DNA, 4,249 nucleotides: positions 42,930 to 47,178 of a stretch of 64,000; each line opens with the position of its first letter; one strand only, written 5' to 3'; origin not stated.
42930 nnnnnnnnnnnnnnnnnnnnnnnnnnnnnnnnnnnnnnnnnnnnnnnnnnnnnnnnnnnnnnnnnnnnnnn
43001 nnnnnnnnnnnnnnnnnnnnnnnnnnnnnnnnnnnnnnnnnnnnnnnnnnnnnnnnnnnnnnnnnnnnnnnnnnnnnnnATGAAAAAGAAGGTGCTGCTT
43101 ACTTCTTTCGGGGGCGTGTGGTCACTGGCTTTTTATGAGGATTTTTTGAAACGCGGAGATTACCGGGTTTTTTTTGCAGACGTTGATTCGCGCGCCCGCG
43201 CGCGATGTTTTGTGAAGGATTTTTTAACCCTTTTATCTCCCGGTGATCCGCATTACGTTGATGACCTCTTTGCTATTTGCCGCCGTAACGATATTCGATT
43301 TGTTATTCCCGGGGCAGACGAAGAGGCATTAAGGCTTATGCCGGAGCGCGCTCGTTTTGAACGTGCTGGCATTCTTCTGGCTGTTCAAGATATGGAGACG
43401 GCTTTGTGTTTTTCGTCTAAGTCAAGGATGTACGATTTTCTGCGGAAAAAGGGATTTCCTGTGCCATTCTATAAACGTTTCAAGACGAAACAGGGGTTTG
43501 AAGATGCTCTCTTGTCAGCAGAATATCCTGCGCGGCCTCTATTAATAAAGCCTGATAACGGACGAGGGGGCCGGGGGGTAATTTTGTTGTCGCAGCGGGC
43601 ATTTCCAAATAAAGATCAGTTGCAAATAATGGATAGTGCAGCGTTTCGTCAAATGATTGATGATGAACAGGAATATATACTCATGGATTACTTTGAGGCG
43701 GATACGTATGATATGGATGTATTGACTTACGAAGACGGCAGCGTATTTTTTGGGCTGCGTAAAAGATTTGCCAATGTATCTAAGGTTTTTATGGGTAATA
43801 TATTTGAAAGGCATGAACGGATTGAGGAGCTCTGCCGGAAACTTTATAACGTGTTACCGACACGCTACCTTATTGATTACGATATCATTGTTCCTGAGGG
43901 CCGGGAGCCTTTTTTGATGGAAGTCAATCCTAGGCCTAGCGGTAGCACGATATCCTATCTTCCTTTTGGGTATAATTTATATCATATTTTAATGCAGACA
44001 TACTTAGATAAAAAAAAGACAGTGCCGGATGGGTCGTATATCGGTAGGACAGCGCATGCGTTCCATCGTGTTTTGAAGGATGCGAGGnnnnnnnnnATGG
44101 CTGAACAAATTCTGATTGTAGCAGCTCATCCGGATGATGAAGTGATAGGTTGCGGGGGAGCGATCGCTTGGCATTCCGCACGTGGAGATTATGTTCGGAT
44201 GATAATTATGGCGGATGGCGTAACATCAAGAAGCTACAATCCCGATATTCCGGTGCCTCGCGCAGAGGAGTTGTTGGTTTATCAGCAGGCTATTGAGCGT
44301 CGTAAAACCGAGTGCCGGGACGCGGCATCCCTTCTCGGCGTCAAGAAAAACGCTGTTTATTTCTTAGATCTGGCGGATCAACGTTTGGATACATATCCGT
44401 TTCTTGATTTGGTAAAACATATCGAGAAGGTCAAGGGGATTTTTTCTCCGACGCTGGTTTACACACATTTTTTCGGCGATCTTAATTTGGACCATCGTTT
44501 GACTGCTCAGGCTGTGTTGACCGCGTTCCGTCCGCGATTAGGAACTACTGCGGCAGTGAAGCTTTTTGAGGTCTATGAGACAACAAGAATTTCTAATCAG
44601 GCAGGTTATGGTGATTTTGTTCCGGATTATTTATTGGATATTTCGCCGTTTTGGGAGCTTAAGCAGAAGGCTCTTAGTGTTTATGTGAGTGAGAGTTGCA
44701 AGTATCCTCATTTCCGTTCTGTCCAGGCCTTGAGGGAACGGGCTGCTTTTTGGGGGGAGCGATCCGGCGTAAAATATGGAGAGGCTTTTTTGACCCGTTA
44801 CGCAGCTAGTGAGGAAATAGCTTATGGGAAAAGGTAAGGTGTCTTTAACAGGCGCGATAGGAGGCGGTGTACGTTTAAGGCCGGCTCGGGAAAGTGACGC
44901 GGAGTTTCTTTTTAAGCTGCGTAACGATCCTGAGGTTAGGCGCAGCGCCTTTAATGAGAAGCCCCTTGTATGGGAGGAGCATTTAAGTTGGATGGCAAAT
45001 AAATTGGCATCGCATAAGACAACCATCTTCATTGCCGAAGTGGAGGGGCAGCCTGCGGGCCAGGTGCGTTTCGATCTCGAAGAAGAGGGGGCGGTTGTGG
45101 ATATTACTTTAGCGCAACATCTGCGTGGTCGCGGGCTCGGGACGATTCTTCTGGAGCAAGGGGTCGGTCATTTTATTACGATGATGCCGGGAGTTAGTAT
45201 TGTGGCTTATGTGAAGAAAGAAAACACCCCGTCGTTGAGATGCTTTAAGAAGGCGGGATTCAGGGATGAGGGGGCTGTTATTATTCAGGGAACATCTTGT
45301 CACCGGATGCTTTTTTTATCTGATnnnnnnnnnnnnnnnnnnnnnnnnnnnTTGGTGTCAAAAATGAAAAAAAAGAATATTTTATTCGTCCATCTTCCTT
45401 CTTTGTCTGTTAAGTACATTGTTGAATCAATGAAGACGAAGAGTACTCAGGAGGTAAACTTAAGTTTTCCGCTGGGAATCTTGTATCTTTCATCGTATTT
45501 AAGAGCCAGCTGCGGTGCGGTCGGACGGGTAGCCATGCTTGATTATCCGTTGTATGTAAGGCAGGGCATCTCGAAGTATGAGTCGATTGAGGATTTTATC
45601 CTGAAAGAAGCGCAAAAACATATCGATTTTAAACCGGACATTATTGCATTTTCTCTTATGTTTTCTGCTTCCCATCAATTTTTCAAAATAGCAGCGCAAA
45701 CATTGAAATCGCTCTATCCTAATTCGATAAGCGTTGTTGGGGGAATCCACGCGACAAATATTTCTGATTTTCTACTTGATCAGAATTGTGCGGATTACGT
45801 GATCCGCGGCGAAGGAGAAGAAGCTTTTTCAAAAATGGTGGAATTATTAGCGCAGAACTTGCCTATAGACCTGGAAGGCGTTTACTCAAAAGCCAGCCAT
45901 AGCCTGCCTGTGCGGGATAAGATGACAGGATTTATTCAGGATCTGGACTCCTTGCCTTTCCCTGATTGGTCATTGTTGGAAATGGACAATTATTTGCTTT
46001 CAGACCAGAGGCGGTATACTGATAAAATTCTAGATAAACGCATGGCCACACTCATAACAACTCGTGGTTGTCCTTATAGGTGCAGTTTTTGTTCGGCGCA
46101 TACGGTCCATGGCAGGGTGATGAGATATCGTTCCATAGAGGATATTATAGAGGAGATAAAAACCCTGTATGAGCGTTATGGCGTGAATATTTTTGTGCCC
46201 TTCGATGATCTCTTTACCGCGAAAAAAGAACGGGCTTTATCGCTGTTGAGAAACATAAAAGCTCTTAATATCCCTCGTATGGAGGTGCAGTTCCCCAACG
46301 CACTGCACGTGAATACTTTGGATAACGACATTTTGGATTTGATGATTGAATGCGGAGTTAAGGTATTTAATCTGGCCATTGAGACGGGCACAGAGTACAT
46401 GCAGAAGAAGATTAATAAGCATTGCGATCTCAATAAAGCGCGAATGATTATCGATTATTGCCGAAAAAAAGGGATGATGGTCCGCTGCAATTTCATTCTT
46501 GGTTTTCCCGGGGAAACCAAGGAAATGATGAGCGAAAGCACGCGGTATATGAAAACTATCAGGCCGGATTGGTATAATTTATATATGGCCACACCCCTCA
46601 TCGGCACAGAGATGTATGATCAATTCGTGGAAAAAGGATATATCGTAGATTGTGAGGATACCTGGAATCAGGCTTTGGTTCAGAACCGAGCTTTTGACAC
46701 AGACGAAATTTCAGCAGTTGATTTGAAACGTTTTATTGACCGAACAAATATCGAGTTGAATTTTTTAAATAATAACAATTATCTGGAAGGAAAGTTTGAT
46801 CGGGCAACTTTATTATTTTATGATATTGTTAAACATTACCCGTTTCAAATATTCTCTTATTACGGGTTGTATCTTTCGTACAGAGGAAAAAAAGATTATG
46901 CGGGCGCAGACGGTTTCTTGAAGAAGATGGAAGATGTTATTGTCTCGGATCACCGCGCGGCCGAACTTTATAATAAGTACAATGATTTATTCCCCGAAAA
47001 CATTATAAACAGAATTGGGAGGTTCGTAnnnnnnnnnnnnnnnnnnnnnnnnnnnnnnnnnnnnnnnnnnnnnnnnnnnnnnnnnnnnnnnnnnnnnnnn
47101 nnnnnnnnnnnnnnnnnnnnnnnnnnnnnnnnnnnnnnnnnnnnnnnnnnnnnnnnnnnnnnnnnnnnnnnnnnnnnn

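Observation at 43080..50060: Tailoring set next to the nonulosonate genes: ATP-grasp, LmbE-type deacetylase, second GNAT, AsnB-type amidotransferase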

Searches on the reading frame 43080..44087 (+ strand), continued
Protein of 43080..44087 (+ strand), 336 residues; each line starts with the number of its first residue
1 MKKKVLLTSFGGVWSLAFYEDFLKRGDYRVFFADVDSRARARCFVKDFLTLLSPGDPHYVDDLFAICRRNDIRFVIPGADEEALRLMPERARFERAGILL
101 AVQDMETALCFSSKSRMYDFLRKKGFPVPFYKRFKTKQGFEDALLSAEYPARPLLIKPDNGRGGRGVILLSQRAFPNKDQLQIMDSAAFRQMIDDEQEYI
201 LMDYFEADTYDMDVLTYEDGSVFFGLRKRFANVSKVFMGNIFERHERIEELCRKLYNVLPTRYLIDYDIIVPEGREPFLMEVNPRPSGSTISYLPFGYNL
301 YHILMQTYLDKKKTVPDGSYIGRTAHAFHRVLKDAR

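Call 81: search_protein_families(library=pfam, proteins=[L040:11801-13729:+, L041:12862-14502:+, L041:11010-12866:+, L041:8433-9995:+, L040:5697-6668:+], max_evalue=0.001)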
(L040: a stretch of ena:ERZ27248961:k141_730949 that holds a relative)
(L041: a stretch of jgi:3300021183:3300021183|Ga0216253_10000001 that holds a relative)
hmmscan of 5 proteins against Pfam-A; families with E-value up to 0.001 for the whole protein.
L040:11801-13729:+ (643 aa): 1 family
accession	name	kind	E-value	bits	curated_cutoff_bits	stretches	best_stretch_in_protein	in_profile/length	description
PF00733.27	Asn_synthase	-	4e-08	33.8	21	1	212-631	5-345/354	Asparagine synthase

L041:12862-14502:+ (547 aa): 1 family
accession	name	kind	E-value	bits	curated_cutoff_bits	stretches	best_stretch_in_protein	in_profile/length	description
PF00733.27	Asn_synthase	-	9.5e-07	29.2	21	1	197-447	20-269/354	Asparagine synthase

L041:11010-12866:+ (619 aa): 0 families

L041:8433-9995:+ (521 aa): 3 families
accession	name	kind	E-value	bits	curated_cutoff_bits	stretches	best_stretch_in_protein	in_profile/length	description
PF00682.25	HMGL-like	-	4.3e-47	161.1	29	1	5-260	2-244/260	HMGL-like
PF22617.1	HCS_D2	-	3.8e-16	59.7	27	1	291-369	2-79/82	Homocitrate synthase post-HMGL domain-like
PF08502.15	LeuA_dimer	-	1.2e-12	48.3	24.9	1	381-513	7-127/131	LeuA allosteric (dimerisation) domain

L040:5697-6668:+ (324 aa): 1 family
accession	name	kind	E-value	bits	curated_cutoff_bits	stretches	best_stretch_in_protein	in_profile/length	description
PF00583.31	Acetyltransf_1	-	5.1e-09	36.9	20.7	1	207-309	18-116/116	Acetyltransferase (GNAT) family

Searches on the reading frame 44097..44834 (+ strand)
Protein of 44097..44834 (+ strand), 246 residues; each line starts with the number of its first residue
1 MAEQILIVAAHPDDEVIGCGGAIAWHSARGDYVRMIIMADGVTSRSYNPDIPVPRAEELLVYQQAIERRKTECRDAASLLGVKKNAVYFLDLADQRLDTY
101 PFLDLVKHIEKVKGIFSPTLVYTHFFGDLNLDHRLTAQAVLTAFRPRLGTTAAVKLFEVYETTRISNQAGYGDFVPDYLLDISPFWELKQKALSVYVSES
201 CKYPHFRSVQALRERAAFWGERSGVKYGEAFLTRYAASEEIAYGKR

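Call 4: search_protein_families(library=pfam, proteins=[window:44097-44834:+])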
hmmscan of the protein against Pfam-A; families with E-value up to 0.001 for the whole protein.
window:44097-44834:+ (246 aa): 1 family
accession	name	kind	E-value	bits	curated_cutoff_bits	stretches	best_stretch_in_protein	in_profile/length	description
PF02585.22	PIG-L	-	1.3e-24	87.6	28.2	1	6-143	1-128/129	GlcNAc-PI de-N-acetylase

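Call 8: search_protein_families(library=ncbifam, proteins=[window:44097-44834:+], max_evalue=0.001)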
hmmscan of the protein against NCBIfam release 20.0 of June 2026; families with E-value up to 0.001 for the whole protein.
window:44097-44834:+ (246 aa): 4 families
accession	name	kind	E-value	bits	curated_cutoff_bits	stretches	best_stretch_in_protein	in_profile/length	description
TIGR04001.1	thiol_BshB1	equivalog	3.7e-17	62.8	182.5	1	4-234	3-221/226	bacillithiol biosynthesis deacetylase BshB1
TIGR04000.1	thiol_BshB2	equivalog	5.1e-11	42.7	195.25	1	4-200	2-185/217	bacillithiol biosynthesis deacetylase BshB2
TIGR03446.1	mycothiol_Mca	equivalog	6.8e-07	29.1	277.15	1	5-92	3-85/283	mycothiol conjugate amidase Mca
TIGR03445.1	mycothiol_MshB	equivalog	0.00021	21.3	224.35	1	6-41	1-36/284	N-acetyl-1-D-myo-inositol-2-amino-2-deoxy-alpha-D-glucopyranoside deacetylase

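Call 17: search_solved_structures(query=window:44097-44834:+, max_evalue=0.01)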
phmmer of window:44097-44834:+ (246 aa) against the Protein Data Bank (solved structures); distinct sequences matched with E-value up to 0.01: 8.
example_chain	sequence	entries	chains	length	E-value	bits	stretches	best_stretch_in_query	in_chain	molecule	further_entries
3we7_A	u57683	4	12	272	6.1e-15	58.6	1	2-232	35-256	Putative uncharacterized protein PH0499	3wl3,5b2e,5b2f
3wl4_A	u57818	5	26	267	8.5e-15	58.1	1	2-232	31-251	Uncharacterized protein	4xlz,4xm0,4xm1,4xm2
8bgn_A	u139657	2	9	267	5.4e-14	55.5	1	3-232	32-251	Diacetylchitobiose deacetylase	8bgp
8bgo_A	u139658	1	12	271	5.7e-14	55.4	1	3-232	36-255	Diacetylchitobiose deacetylase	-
2ixd_A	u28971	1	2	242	7.9e-10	41.9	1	59-234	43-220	LMBE-RELATED PROTEIN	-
1uan_A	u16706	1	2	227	6.1e-09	39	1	5-233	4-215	hypothetical protein TT1542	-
6p2t_A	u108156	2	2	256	4.6e-07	32.8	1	60-234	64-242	N-acetyl-alpha-D-glucosaminyl L-malate deacetylase 1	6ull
5cgz_A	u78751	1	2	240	1.7e-05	27.7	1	5-209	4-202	4-oxalmesaconate hydratase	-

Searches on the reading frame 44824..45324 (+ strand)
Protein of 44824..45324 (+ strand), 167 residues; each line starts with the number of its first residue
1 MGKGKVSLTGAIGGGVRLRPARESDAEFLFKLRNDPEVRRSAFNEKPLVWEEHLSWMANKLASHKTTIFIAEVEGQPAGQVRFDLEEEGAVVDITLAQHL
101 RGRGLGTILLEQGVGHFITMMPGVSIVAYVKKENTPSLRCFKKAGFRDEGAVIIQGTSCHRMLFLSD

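Call 4: search_protein_families(library=pfam, proteins=[window:44824-45324:+])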
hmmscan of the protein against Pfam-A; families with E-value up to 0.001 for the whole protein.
window:44824-45324:+ (167 aa): 6 families
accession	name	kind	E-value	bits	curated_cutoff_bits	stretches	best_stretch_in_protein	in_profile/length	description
PF13302.13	Acetyltransf_3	-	4.8e-16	60.2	25.4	1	17-147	3-138/138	Acetyltransferase (GNAT) domain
PF00583.31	Acetyltransf_1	-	2e-11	44.7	20.7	1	45-146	11-116/116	Acetyltransferase (GNAT) family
PF13508.13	Acetyltransf_7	-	2.9e-06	28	27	1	66-147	3-83/84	Acetyltransferase (GNAT) domain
PF08445.16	FR47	-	1.3e-05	25.5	22.1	1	89-148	22-79/86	FR47-like protein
PF13523.12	Acetyltransf_8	-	4e-05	23.7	27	0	23-152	3-143/145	Acetyltransferase (GNAT) domain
PF13673.13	Acetyltransf_10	-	4.3e-05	23.9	23.6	1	57-152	22-113/128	Acetyltransferase (GNAT) domain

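Call 8: search_protein_families(library=ncbifam, proteins=[window:44824-45324:+], max_evalue=0.001)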
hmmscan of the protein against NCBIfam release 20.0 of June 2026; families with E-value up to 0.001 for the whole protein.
window:44824-45324:+ (167 aa): 9 families
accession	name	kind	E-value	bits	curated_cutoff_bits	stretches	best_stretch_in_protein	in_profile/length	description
TIGR03585.1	PseH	equivalog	1e-10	41.9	93.1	1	18-150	3-137/156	UDP-4-amino-4,6-dideoxy-N-acetyl-beta-L-altrosamine N-acetyltransferase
NF011709.0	PRK15130.1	equivalog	1.7e-06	28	218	1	16-153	7-147/186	spermidine N1-acetyltransferase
TIGR01575.1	rimI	equivalog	2.7e-06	27.5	86.4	1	37-150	7-116/132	ribosomal protein S18-alanine N-acetyltransferase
NF040503.1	resist_ArsN1a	equivalog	6.6e-05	22.7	170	1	19-155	2-142/159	arsinothricin resistance N-acetyltransferase ArsN1 family A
NF000225.3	AAC_6p_Strep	exception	0.00017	21.6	250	0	16-151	7-129/156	aminoglycoside 6'-N-acetyltransferase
TIGR03448.1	mycothiol_MshD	equivalog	0.00023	20.6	163.1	1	91-147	231-286/294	mycothiol synthase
NF012165.0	AAC_6p_set_A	equivalog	0.0004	20.1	280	0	92-153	92-154/177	aminoglycoside 6'-N-acetyltransferase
NF002959.0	PRK03624.1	equivalog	0.00064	19.5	124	1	57-154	40-137/147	GNAT family acetyltransferase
TIGR04431.1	N6_acetyl_AAC6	equivalog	0.00069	19.3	260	0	92-152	99-160/184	AacA4 family aminoglycoside N(6')-acetyltransferase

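Call 19: search_solved_structures(query=window:44824-45324:+, max_evalue=0.01)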
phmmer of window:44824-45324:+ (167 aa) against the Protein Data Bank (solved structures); distinct sequences matched with E-value up to 0.01: 29.
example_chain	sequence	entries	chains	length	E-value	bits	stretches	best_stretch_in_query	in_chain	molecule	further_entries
6cy6_A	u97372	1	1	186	8.8e-08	35.5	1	15-153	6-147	Spermidine N(1)-acetyltransferase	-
3wr7_A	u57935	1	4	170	9.8e-08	35.3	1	16-153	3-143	Spermidine N1-acetyltransferase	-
4r9m_A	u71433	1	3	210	1.1e-07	35.2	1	15-153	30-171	Spermidine N(1)-acetyltransferase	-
1vhs_A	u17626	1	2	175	2.8e-06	30.6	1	17-150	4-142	similar to phosphinothricin acetyltransferase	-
6c32_A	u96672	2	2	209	7.4e-06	29.2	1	63-151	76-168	Acetyltransferase, GNAT family protein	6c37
6c30_A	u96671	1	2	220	8.8e-06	29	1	63-151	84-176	GNAT family acetyltransferase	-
1yr0_A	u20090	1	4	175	1.7e-05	28.1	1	15-165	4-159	phosphinothricin acetyltransferase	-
3f8k_A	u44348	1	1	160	4.6e-05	26.7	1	16-147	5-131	Protein acetyltransferase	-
2pr8_A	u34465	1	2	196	0.00019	24.6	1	16-154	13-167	Aminoglycoside 6-N-acetyltransferase type Ib11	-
1v0c_A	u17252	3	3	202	0.00043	23.5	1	6-153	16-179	AAC(6')-IB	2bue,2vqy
8fv0_C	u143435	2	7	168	0.00049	23.3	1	15-152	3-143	Diamine N-acetyltransferase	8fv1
5ix3_A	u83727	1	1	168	0.00049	23.3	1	15-152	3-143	Diamine N-acetyltransferase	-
7kx3_A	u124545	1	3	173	0.00096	22.4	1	16-156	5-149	Spermidine N(1)-acetyltransferase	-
2prb_A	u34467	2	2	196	0.00096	22.4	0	16-154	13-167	Aminoglycoside 6-N-acetyltransferase type Ib11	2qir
4j3g_A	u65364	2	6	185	0.0011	22.2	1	16-159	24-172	GCN5-related N-acetyltransferase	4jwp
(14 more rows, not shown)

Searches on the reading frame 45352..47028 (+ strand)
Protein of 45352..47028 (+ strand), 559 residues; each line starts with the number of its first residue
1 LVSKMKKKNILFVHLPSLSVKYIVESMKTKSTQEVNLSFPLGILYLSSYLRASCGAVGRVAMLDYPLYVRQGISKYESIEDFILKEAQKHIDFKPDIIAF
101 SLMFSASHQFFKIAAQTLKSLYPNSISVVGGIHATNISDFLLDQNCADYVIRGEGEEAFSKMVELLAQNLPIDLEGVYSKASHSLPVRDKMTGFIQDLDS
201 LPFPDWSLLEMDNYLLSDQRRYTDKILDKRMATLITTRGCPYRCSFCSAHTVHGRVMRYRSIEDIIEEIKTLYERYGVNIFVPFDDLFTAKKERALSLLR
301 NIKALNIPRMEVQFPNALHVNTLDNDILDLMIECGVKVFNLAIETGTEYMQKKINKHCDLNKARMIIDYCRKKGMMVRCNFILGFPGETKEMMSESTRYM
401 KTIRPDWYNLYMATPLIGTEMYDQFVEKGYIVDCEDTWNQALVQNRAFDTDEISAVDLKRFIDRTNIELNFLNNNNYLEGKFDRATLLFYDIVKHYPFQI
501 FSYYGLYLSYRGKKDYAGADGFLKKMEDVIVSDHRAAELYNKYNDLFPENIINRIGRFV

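Call 4: search_protein_families(library=pfam, proteins=[window:45352-47028:+])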
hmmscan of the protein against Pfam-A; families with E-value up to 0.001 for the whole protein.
window:45352-47028:+ (559 aa): 2 families
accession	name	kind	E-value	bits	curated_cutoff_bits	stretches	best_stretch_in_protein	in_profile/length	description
PF04055.27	Radical_SAM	-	2e-22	80.6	29.5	1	235-396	2-162/166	Radical SAM superfamily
PF02310.24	B12-binding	-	3.2e-15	56.5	32.1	1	39-160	13-118/121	B12 binding domain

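Call 8: search_protein_families(library=ncbifam, proteins=[window:45352-47028:+], max_evalue=0.001)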
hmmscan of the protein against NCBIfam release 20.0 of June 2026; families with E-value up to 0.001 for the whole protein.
window:45352-47028:+ (559 aa): 36 families (the best 25 are shown)
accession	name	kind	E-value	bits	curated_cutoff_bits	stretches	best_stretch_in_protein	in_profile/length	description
NF038361.1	rSAM_Sden_1168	equivalog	2.5e-51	174.9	575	1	95-463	141-506/560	Sden_1168 family B12-binding radical SAM P-methyltransferase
TIGR02026.1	BchE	equivalog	5.8e-44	150.8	481.35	1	89-447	58-410/497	magnesium-protoporphyrin IX monomethyl ester anaerobic oxidative cyclase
TIGR03471.1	HpnJ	equivalog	4.3e-42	144.6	577.6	1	114-436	87-398/472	hopanoid biosynthesis associated radical SAM protein HpnJ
NF050148.1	rSAM_ApyD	equivalog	9.1e-37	126.7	750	1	41-444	26-412/645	RiPP biosynthesis radical SAM protein ApyD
TIGR04013.1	B12_SAM_MJ_1487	hypoth_equivalog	4.3e-29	101.5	251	1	83-420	34-352/382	TIGR04013 family B12-binding domain/radical SAM domain-containing protein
TIGR04072.2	rSAM_ladder_B12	equivalog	7.4e-29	100.7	360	1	230-461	179-408/443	lipid biosynthesis B12-binding/radical SAM protein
TIGR04367.1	HpnR_B12_rSAM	equivalog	1e-27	96.8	650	1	91-423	57-371/490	hopanoid C-3 methylase HpnR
TIGR04014.1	B12_SAM_MJ_0865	equivalog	1.4e-27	96.5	360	1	88-427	35-360/434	methyl-coenzyme M reductase glutamine C-methyltransferase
TIGR03975.1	rSAM_ocin_1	subfamily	1.4e-26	93.2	281.85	1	77-403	111-430/606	RiPP maturation radical SAM C-methyltransferase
TIGR04479.1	bcpD_PhpK_rSAM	subfamily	4.4e-24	84.7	600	1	219-410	230-416/504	PhpK family radical SAM P-methyltransferase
NF033712.0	B12_rSAM_KedN5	subfamily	9.7e-24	83.5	700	1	92-392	60-359/624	KedN5 family methylcobalamin-dependent radical SAM C-methyltransferase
NF033070.1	rSAM_AprD4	equivalog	1.2e-22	80.5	500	1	216-463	180-425/456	AprD4 family radical SAM diol-dehydratase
NF040542.1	rSAM_RCCLKC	equivalog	2.7e-20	72.9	450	1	79-400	33-347/423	arsinothricin biosynthesis radical SAM protein ArsL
TIGR04385.1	B12_rSAM_cofa1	equivalog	4.5e-19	69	450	1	39-419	19-376/438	B12 lower ligand biosynthesis radical SAM protein BzaD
TIGR04295.1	B12_rSAM_oligo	hypoth_equivalog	8.7e-18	64.2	400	1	106-382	82-342/422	TIGR04295 family B12-binding domain-containing radical SAM protein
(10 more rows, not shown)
